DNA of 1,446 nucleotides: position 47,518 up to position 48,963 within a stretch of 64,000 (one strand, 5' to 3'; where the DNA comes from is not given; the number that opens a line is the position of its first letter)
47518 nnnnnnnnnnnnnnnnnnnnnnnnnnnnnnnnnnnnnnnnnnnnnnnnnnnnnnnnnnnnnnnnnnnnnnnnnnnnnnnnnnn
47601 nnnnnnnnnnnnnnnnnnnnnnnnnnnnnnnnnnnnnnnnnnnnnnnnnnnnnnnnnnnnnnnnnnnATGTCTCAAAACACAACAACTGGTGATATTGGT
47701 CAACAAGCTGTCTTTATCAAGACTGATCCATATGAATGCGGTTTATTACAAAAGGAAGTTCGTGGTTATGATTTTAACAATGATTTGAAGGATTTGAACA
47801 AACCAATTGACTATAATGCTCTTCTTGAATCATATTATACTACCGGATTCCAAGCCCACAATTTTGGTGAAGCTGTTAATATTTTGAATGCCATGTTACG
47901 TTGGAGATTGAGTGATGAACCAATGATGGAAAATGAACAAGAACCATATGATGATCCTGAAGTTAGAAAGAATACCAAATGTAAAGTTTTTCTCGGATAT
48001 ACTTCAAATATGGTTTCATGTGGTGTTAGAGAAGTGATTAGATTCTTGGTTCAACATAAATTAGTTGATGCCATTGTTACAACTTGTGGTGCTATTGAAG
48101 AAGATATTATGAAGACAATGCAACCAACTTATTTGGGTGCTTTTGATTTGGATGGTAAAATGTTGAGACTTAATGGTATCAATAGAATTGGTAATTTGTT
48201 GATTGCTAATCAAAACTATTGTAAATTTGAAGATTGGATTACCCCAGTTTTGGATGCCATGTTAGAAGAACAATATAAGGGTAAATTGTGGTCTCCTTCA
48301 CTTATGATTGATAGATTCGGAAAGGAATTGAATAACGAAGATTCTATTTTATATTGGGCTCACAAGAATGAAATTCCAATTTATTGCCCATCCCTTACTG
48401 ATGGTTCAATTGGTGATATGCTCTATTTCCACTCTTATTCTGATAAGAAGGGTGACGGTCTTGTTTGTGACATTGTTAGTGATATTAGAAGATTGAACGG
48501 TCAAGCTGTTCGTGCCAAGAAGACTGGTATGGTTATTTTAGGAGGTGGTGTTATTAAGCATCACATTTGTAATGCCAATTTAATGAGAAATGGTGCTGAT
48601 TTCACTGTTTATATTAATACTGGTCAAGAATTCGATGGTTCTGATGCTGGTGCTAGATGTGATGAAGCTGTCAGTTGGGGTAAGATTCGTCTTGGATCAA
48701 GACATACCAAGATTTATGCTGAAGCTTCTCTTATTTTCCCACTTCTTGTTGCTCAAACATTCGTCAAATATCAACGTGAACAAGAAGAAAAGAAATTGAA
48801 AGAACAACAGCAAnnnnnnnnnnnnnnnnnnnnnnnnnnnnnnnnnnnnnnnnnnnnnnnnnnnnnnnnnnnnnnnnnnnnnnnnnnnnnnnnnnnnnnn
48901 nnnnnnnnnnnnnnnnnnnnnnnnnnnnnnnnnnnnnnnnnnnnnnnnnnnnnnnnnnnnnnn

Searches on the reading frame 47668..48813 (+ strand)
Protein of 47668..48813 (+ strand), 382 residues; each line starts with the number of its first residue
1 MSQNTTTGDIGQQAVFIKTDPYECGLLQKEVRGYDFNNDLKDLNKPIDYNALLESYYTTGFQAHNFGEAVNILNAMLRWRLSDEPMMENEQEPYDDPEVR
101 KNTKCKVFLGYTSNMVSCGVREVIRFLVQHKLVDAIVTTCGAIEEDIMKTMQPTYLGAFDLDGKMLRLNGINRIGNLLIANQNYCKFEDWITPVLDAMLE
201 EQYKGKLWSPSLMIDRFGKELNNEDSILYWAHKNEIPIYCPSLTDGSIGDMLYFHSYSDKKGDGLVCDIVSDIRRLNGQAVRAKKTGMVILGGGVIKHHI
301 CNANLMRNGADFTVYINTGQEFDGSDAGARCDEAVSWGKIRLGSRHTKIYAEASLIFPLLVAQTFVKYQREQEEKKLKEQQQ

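Call 46: find_encoding_contigs(protein=window:47668-48813:+, flank=10000, max_places=3)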
Protein window:47668-48813:+ (382 aa): 1 contig read that carries it; 1 place shown.
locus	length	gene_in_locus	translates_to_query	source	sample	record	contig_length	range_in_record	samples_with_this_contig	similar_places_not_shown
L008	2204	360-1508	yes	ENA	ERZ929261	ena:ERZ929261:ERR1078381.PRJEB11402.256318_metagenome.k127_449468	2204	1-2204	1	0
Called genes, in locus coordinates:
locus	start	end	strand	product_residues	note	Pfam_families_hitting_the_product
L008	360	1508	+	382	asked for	PF01916:DS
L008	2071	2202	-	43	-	?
